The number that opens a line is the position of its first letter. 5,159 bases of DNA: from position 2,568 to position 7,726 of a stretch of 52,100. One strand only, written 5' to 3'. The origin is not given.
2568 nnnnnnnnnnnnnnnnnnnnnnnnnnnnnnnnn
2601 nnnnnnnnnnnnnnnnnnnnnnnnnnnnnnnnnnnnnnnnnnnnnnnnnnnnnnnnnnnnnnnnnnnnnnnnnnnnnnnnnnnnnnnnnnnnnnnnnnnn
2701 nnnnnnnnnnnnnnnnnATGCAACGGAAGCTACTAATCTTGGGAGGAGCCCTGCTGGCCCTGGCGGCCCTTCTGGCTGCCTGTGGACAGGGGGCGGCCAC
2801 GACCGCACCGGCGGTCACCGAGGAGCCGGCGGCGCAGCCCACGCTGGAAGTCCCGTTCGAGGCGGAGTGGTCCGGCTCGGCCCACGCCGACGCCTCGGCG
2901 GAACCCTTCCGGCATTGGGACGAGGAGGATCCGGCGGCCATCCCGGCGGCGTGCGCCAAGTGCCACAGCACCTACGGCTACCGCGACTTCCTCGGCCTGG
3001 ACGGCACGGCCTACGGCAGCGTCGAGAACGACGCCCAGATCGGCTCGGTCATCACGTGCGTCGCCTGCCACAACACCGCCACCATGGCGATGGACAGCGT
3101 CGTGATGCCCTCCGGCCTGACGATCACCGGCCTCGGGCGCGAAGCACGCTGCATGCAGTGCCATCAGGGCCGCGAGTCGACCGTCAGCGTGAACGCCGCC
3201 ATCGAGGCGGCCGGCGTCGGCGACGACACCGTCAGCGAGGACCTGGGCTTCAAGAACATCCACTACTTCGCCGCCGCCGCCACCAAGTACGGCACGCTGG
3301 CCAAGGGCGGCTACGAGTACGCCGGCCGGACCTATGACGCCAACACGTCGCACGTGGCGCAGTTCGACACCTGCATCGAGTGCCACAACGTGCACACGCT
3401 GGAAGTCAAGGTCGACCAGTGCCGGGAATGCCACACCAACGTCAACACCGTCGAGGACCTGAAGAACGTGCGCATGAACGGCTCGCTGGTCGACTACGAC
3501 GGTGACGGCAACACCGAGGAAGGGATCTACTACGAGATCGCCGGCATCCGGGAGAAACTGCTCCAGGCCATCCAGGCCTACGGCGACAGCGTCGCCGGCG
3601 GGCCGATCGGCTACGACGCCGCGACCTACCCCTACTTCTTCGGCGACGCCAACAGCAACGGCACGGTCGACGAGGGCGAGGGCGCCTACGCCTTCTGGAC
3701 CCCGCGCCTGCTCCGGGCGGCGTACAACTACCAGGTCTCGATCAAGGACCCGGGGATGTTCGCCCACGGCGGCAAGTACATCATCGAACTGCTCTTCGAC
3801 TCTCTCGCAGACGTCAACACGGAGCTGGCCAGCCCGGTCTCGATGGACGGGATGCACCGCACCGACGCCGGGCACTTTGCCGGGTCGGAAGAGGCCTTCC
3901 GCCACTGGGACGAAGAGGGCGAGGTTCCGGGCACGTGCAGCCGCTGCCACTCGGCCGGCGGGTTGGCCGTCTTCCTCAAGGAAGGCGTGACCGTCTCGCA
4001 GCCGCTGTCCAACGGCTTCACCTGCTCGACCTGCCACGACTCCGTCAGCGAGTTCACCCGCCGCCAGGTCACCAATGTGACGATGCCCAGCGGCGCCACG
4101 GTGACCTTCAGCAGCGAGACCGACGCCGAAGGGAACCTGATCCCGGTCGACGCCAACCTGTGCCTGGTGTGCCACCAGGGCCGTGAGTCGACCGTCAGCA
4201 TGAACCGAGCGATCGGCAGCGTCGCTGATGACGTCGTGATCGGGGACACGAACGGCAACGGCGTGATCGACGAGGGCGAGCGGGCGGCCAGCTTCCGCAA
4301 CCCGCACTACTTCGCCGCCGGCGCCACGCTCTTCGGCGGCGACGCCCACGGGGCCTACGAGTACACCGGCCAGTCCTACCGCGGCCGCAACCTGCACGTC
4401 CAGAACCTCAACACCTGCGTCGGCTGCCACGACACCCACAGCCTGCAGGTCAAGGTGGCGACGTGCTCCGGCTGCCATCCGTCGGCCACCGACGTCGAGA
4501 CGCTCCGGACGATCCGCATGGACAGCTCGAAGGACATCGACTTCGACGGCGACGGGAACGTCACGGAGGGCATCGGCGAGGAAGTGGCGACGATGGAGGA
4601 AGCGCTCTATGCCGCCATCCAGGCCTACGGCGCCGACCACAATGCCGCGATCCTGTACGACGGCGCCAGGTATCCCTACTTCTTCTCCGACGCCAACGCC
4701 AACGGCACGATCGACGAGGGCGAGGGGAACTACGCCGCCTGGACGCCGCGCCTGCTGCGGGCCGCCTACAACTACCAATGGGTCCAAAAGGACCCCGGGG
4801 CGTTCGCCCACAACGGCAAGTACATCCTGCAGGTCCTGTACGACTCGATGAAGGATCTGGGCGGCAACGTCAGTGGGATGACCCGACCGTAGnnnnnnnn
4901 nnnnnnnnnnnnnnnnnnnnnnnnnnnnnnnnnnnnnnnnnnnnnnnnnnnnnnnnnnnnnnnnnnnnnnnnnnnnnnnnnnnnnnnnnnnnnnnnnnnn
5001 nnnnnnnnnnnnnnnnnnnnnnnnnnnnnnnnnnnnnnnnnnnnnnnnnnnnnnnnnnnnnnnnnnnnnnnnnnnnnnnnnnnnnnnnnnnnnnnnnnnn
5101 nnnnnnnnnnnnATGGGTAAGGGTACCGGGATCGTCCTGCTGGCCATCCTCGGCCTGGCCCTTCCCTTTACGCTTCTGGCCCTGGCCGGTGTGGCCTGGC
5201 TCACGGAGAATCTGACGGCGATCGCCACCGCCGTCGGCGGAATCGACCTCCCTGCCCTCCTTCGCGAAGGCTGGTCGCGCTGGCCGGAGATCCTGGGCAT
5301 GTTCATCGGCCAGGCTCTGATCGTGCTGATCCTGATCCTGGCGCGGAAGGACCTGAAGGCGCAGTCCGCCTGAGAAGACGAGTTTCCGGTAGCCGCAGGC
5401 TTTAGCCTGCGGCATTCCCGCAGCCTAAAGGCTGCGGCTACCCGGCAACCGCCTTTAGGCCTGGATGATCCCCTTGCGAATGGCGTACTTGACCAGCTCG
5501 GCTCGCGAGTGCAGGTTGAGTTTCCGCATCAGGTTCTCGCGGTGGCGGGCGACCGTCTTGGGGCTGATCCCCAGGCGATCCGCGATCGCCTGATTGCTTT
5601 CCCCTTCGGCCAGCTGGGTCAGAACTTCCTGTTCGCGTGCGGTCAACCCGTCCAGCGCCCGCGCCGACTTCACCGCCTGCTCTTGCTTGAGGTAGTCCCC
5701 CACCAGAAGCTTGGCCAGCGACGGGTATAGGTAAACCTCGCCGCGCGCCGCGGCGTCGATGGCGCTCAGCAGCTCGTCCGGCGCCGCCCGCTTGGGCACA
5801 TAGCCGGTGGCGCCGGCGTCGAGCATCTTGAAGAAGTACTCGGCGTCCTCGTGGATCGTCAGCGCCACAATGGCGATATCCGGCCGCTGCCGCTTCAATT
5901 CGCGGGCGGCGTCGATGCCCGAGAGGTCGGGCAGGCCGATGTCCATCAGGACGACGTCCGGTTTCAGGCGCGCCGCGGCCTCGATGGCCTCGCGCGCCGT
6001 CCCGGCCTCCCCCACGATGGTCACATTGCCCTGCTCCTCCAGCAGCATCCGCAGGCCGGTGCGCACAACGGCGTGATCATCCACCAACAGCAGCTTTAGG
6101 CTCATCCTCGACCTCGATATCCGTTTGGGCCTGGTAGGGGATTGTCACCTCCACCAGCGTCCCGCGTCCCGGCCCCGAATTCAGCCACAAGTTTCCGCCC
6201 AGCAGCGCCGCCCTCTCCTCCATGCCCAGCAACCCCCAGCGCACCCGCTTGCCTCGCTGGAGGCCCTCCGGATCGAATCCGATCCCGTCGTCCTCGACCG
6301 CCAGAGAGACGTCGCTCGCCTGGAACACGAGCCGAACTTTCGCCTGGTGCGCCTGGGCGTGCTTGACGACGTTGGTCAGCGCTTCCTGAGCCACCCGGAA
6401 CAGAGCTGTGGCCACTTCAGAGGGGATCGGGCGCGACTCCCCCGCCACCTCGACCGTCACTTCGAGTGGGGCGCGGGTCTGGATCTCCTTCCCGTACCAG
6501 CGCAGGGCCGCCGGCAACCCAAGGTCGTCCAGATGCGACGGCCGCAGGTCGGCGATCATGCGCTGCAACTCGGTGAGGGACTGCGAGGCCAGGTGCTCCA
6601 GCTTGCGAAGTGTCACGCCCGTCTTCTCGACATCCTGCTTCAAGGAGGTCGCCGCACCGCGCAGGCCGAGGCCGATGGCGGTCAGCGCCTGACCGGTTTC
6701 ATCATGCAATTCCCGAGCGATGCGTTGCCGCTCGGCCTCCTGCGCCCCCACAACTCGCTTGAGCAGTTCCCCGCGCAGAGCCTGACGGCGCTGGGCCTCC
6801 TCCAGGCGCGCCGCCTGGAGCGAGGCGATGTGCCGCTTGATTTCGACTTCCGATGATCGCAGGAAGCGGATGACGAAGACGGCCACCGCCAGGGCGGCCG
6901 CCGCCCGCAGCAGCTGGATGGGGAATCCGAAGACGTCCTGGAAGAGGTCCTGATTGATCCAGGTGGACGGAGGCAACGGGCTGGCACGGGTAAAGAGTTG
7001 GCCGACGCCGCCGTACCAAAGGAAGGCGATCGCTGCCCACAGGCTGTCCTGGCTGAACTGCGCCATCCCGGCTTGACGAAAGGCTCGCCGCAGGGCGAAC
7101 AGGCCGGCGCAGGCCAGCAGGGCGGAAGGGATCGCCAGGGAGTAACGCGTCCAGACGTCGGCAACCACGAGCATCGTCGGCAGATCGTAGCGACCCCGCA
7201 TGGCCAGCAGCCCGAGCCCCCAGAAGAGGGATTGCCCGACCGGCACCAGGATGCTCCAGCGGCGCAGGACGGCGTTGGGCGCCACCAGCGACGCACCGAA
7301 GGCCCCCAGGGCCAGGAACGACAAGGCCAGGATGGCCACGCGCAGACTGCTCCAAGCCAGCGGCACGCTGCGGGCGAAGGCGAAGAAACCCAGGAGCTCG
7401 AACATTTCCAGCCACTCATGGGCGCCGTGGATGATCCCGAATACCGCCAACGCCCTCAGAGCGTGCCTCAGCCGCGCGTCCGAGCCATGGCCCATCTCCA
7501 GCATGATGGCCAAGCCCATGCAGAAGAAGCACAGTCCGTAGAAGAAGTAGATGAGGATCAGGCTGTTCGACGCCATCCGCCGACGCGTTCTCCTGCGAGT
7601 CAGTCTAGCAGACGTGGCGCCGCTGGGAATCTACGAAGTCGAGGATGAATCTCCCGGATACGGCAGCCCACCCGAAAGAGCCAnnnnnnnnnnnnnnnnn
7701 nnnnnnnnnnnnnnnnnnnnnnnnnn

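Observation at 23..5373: Haem-c-motif sensor kinase, NarL-type regulator and receiver-like protein co-oriented with a decahaem lipoprotein: candidate redox-sensing electron-transfer module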

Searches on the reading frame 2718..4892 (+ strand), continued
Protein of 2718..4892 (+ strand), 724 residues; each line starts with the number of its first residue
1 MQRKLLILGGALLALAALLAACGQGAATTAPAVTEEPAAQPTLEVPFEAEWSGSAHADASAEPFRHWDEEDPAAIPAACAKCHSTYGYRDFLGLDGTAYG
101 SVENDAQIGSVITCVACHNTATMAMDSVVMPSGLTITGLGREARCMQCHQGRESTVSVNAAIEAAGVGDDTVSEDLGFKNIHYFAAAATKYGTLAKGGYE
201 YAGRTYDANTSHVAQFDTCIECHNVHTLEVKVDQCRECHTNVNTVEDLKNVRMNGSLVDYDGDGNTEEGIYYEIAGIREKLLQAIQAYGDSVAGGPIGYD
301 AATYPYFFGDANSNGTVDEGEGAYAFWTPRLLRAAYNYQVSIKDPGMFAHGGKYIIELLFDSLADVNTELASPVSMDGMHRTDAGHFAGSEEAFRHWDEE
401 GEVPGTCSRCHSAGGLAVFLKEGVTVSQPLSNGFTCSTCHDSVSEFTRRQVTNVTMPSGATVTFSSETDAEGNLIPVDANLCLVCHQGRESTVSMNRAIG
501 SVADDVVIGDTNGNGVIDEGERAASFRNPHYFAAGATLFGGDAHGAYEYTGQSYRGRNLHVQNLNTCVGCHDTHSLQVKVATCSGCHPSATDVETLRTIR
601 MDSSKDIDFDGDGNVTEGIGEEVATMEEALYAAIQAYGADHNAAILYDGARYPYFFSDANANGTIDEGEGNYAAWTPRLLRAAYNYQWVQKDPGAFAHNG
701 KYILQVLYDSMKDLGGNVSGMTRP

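Call 75: find_encoding_contigs(protein=P0007, flank=9000, max_places=3)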
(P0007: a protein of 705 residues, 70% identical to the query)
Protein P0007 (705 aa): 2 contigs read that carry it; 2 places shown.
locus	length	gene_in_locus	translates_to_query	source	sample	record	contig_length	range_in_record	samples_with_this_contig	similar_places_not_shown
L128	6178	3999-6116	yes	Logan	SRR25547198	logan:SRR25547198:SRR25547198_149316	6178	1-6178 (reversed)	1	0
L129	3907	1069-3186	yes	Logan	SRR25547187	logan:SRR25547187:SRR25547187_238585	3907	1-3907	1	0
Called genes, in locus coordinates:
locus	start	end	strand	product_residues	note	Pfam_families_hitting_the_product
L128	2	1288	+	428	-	?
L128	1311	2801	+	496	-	PF00672:HAMP, PF07730:HisKA_3, PF13581:HATPase_c_2, PF02518:HATPase_c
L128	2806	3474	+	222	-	PF00072:Response_reg, PF00196:GerE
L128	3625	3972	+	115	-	-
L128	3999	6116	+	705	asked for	PF02085:Cytochrom_CIII (faint), PF14522:Cytochrome_C7 (faint), PF14537:Cytochrom_c3_2 (faint), PF22113:Mtrc-MtrF_II-IV_dom (faint)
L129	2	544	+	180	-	?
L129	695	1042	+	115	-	-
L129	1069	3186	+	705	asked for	PF02085:Cytochrom_CIII (faint), PF14522:Cytochrome_C7 (faint), PF14537:Cytochrom_c3_2 (faint), PF22113:Mtrc-MtrF_II-IV_dom (faint)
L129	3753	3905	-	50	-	?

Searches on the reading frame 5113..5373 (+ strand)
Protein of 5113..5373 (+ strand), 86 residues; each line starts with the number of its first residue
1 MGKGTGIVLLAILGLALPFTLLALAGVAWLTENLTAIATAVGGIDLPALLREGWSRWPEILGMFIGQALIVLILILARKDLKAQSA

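Call 3: search_protein_families(library=pfam, proteins=[window:5113-5373:+], max_evalue=0.01)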
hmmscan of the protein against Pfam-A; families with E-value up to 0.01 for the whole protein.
window:5113-5373:+ (86 aa): 0 families

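Call 4: search_protein_families(library=ncbifam, proteins=[window:5113-5373:+], max_evalue=0.01)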
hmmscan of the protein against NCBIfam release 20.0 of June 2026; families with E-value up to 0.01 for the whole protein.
window:5113-5373:+ (86 aa): 1 family
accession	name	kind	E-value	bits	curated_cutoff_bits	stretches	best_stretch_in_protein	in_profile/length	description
NF009995.0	PRK13464.1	equivalog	0.002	18.8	168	1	26-75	18-66/101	F0F1 ATP synthase subunit B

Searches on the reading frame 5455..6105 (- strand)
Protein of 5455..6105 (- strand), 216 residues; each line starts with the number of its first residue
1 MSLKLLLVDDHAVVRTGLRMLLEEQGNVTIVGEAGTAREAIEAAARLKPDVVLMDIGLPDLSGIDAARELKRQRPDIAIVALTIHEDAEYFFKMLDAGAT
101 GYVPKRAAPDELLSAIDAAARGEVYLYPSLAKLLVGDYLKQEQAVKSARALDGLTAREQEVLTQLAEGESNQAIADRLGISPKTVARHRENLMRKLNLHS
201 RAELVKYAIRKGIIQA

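Call 3: search_protein_families(library=pfam, proteins=[window:5455-6105:-], max_evalue=0.01)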
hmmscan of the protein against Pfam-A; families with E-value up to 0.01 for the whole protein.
window:5455-6105:- (216 aa): 12 families
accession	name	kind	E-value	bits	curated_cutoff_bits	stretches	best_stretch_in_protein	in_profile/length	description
PF00072.30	Response_reg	-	4.4e-28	98.1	30.2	1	6-116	2-110/111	Response regulator receiver domain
PF00196.25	GerE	-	8.5e-23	80.2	23.5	1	153-208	2-57/57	Bacterial regulatory proteins, luxR family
PF08281.18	Sigma70_r4_2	-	4.1e-07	30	25.7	1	149-195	6-53/54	Sigma-70, region 4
PF13384.12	HTH_23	-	2.1e-06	27.8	24.6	1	158-191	7-40/50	Homeodomain-like domain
PF13936.12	HTH_38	-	2.8e-05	24.2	27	1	164-188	16-40/44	Helix-turn-helix domain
PF13551.12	HTH_29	-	6.7e-05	23.3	28.1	1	161-190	4-34/64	Winged helix-turn helix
PF13412.12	HTH_24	-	7.8e-05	22.6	21.9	1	169-194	18-43/48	Winged helix-turn-helix DNA-binding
PF04545.22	Sigma70_r4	-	0.00018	21.4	24.1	1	150-196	1-48/50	Sigma-70, region 4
PF02796.21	HTH_7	-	0.00049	20.6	23.8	1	159-185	12-38/45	Helix-turn-helix domain of resolvase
PF13518.12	HTH_28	-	0.00069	20.1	25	1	160-189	4-33/52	Helix-turn-helix domain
PF13542.12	HTH_Tnp_ISL3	-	0.0031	17.4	27.4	1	158-187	17-45/51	Helix-turn-helix domain of transposase family ISL3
PF13730.12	HTH_36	-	0.004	17.4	25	0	167-194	21-51/55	Helix-turn-helix domain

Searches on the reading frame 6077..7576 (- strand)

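Call 3: search_protein_families(library=pfam, proteins=[window:6077-7576:-], max_evalue=0.01)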
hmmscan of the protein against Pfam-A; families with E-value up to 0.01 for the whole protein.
window:6077-7576:- (499 aa): 3 families
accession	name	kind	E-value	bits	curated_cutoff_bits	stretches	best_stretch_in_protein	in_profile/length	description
PF07730.19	HisKA_3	-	5.1e-17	62.6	24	1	282-348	1-67/68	Histidine kinase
PF02518.31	HATPase_c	-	1.7e-15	57.8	26.4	1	389-482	3-110/111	Histidine kinase-, DNA gyrase B-, and HSP90-like ATPase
PF13581.12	HATPase_c_2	-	2.9e-06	27.7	27.4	1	369-442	10-87/127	Histidine kinase-like ATPase domain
